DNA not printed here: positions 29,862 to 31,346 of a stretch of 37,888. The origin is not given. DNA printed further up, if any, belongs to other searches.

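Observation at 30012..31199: Cas4-family Fe-S nuclease split by a four-helix transmembrane insertion: a putative membrane-embedded DNA nuclease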

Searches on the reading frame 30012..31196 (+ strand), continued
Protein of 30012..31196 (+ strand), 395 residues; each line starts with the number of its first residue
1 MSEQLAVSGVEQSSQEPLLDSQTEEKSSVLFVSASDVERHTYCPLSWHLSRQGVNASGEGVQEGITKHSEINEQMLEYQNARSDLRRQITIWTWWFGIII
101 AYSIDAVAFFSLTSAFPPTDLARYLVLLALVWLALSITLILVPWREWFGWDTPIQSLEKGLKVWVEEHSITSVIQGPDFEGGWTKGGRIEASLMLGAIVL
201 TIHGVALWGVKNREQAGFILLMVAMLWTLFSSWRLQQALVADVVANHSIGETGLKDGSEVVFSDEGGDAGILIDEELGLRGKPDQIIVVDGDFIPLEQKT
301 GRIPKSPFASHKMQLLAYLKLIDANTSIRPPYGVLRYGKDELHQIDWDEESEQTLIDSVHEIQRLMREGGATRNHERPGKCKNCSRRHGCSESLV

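Call 24: search_protein_representatives(alignment_id=A1)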
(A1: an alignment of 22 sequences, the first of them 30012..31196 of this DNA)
Query: 22 sequences, 397 profile positions. Proteins with E-value up to 0.001 (for the whole library): 1247; up to 1e-10: 539; up to 1e-30: 107. The best 150 are listed.
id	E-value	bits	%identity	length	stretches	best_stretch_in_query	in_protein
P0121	9.4e-153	525.2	-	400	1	9-396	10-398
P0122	3.2e-147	507.0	-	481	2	106-396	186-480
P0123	2.1e-145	501.0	-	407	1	8-397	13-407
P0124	1.1e-141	488.8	-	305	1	94-396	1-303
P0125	1.9e-115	402.4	-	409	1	17-397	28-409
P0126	1.3e-93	330.5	-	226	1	93-309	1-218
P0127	9.0e-81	288.2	-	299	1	70-363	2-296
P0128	5.0e-74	266.0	-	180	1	258-397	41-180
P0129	3.1e-72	260.1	-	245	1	9-200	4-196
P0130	1.9e-69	250.9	-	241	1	196-381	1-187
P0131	4.0e-66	239.9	-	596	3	117-396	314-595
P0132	7.0e-66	239.2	-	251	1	15-253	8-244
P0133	8.0e-63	229.1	-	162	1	238-397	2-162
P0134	3.8e-62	226.8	-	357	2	190-397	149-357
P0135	7.0e-62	226.0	-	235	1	31-236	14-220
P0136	3.6e-61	223.6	-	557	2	100-396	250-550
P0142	5.3e-57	209.9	-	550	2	91-395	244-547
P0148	4.1e-53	197.1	-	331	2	193-397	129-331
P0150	1.5e-52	195.3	-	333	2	194-397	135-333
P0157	5.1e-50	186.9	-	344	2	196-396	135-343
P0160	1.5e-49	185.4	-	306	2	219-397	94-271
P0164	4.5e-49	183.8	-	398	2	195-393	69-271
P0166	1.9e-48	181.8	-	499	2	182-397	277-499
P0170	6.1e-47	176.8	-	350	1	35-396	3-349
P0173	5.2e-46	173.7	-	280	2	216-396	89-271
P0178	3.4e-44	167.7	-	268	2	212-396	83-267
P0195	2.1e-40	155.3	-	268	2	255-396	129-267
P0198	2.0e-39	152.0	-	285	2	259-396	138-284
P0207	1.1e-36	143.0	-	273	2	193-396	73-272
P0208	4.2e-36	141.1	-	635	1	213-396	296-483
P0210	4.9e-36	140.9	-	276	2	259-396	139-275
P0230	7.7e-30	120.5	-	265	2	247-396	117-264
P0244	1.4e-24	103.1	-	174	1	259-396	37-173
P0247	5.2e-24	101.3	-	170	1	249-395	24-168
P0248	6.1e-24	101.1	-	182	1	252-396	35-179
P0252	3.6e-23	98.5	-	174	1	259-396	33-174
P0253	4.4e-23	98.2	-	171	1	260-396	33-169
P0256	6.5e-23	97.7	-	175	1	258-396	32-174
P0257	7.4e-23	97.5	-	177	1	255-397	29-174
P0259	8.7e-23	97.3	-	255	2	278-396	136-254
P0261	1.4e-22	96.6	-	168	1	261-397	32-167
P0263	1.9e-22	96.2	-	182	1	270-396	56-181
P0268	7.6e-22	94.2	-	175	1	253-393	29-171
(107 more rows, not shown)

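Call 26: fold_search(model_id=the predicted structure, library=pdb)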
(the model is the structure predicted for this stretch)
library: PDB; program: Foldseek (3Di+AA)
matches with E <= 10: 88; with E <= 0.001: 0
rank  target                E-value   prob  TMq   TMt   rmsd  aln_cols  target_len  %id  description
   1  8d3l_J                9.1e-02  0.97  0.22  0.36  11.0       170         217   12  Type I-C Cas4-Cas1-Cas2 complex bound to a PAM/PAM prespacer (released 2022-11-02)
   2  8d3q_J                1.7e-01  0.94  0.21  0.40  10.6       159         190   14  Type I-C Cas4-Cas1-Cas2 complex bound to a PAM/NoPAM prespacer (released 2022-11-02)
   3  8d3l_I                2.1e-01  0.92  0.21  0.36   8.9       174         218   13  Type I-C Cas4-Cas1-Cas2 complex bound to a PAM/PAM prespacer (released 2022-11-02)
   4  7mi5_A                4.4e-01  0.84  0.22  0.16   8.8       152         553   20  Asymmetrical PAM-Non PAM prespacer bound Cas4/Cas1/Cas2 complex (released 2021-11-17)
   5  7mi4_A                6.8e-01  0.77  0.22  0.16   9.1       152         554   20  Symmetrical PAM-PAM prespacer bound Cas4/Cas1/Cas2 complex (released 2021-11-17)
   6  8itl_R                8.3e-01  0.07  0.12  0.15  27.6       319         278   10  Cryo-EM structure of GIPR splice variant 1 (SV1) in complex with Gs protein (released 2023-10-18)
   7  8j7y_A                1.1e+00  0.07  0.13  0.17  25.9       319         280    9  Cryo-EM structure of hZnT7DeltaHis-loop-Fab complex in zinc-bound state, determined in outward-facing conformation (released 2023-09-20)
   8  7a0g_DDD              1.6e+00  0.06  0.12  0.14  36.0       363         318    7  Structure of the SmhB pore of the tripartite alpha-pore forming toxin, Smh, from Serratia marcescens. (released 2021-03-31)
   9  9k3s_B                1.8e+00  0.41  0.18  0.22   9.7       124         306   15  Cryo-EM structure of E coli pstSCAB in the catalytic intermediate state (released 2026-02-18)
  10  9qxx_B                1.8e+00  0.07  0.13  0.07  33.1       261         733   11  JetABC DNA loaded state dimer (released 2025-10-01)
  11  7a0g_FFF              1.9e+00  0.05  0.12  0.14  34.3       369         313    8  Structure of the SmhB pore of the tripartite alpha-pore forming toxin, Smh, from Serratia marcescens. (released 2021-03-31)
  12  9kvy_A                2.2e+00  0.02  0.09  0.11  23.2       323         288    9  Cryo-EM structure of SLC30A10, determined in asymmetric conformations-one subunit in an inward-facing Mn2+-bound and t (released 2025-10-15)
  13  8ii8                  2.3e+00  0.06  0.13  0.18  17.8       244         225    7  X-ray crystal structure of pink-colored protein from Pleurotus salmoneostramineus in complex with natural chromophore (released 2024-08-14)
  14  8hdu_C                2.6e+00  0.08  0.10  0.21  20.9       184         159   11  De novo design cavitated protein without predefined topology (released 2023-01-18)
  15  6fpd                  2.6e+00  0.05  0.12  0.19  20.9       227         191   10  AB21 protein from Agaricus bisporus (released 2018-05-16)
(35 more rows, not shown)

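Call 27: list_cluster_members(proteins=[P0131, P0136, P0142, P0148, P0150, P0157, P0166, P0170, P0164, P0208])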
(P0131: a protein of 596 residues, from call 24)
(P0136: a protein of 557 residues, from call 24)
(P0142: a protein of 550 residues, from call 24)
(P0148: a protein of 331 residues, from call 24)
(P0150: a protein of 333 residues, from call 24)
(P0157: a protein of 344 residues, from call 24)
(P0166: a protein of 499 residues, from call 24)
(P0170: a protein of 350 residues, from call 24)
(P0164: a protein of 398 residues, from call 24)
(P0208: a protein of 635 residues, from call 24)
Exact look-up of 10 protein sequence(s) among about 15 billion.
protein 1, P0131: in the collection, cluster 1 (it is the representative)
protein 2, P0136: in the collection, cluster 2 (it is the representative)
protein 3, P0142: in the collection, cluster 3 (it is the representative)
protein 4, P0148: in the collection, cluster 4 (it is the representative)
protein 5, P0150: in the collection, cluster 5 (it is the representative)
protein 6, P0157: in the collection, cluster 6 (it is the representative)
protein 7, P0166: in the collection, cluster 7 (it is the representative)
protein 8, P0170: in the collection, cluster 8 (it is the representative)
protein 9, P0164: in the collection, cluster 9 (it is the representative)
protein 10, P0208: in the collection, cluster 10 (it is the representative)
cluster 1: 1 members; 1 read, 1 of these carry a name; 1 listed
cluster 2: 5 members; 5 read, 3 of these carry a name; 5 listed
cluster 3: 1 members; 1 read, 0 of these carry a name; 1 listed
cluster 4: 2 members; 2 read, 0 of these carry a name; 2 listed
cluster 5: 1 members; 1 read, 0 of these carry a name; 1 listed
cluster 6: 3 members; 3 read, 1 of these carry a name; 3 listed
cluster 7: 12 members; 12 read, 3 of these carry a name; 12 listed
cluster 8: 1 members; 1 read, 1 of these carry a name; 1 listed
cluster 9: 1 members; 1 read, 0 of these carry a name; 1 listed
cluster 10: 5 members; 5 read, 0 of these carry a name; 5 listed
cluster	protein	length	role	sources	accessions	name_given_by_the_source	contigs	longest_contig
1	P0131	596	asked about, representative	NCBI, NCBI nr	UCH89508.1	MAG: CRISPR-associated protein Cas4 [Thermoplasmata archaeon]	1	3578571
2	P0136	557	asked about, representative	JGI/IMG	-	CRISPR-associated exonuclease Cas4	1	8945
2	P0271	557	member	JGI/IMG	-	CRISPR-associated exonuclease Cas4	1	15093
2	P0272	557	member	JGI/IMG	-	CRISPR-associated exonuclease Cas4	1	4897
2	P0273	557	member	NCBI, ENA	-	-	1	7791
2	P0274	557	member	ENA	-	-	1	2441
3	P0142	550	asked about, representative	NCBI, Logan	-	-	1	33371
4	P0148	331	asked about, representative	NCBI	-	-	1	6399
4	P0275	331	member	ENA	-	-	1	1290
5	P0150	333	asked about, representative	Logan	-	-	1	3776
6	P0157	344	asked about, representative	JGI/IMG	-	-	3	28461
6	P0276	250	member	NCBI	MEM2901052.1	MAG: hypothetical protein QXT63_09705, partial [Thermoplasmata archaeon]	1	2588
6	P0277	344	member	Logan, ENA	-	-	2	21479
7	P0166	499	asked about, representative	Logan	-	-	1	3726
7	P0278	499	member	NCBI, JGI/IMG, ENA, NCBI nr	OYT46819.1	hypothetical protein B6U90_00025 [Thermoplasmatales archaeon ex4484_6] | MAG: hypothetical protein B6U90_00025 [Thermoplasmatales archaeon ex4484_6]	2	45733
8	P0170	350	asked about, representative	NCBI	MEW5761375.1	MAG: Dna2/Cas4 domain-containing protein [Candidatus Thermoplasmatota archaeon]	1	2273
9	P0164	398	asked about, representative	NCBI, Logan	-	-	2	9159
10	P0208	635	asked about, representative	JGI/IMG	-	-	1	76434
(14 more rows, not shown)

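Call 28: search_solved_structures(query=A1, max_evalue=1, show_alignments=4)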
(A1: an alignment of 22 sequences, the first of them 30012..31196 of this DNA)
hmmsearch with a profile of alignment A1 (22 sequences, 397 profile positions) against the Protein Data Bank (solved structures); distinct sequences matched with E-value up to 1: 5.
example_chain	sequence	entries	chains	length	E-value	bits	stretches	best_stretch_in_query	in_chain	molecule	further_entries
5mqi_A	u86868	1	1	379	0.0042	19.2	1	303-361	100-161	Protein timeless homolog,Protein timeless homolog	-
7pfo_K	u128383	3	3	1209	0.018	17.1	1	303-360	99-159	Protein timeless homolog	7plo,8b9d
4r5q_A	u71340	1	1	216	0.021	16.9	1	282-339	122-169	CRISPR-associated exonuclease, Cas4 family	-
4ic1_A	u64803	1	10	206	0.18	13.8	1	280-327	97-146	Uncharacterized protein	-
4czw_A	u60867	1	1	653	0.93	11.5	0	230-302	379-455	PAB-DEPENDENT POLY(A)-SPECIFIC RIBONUCLEASE SUBUNIT PAN2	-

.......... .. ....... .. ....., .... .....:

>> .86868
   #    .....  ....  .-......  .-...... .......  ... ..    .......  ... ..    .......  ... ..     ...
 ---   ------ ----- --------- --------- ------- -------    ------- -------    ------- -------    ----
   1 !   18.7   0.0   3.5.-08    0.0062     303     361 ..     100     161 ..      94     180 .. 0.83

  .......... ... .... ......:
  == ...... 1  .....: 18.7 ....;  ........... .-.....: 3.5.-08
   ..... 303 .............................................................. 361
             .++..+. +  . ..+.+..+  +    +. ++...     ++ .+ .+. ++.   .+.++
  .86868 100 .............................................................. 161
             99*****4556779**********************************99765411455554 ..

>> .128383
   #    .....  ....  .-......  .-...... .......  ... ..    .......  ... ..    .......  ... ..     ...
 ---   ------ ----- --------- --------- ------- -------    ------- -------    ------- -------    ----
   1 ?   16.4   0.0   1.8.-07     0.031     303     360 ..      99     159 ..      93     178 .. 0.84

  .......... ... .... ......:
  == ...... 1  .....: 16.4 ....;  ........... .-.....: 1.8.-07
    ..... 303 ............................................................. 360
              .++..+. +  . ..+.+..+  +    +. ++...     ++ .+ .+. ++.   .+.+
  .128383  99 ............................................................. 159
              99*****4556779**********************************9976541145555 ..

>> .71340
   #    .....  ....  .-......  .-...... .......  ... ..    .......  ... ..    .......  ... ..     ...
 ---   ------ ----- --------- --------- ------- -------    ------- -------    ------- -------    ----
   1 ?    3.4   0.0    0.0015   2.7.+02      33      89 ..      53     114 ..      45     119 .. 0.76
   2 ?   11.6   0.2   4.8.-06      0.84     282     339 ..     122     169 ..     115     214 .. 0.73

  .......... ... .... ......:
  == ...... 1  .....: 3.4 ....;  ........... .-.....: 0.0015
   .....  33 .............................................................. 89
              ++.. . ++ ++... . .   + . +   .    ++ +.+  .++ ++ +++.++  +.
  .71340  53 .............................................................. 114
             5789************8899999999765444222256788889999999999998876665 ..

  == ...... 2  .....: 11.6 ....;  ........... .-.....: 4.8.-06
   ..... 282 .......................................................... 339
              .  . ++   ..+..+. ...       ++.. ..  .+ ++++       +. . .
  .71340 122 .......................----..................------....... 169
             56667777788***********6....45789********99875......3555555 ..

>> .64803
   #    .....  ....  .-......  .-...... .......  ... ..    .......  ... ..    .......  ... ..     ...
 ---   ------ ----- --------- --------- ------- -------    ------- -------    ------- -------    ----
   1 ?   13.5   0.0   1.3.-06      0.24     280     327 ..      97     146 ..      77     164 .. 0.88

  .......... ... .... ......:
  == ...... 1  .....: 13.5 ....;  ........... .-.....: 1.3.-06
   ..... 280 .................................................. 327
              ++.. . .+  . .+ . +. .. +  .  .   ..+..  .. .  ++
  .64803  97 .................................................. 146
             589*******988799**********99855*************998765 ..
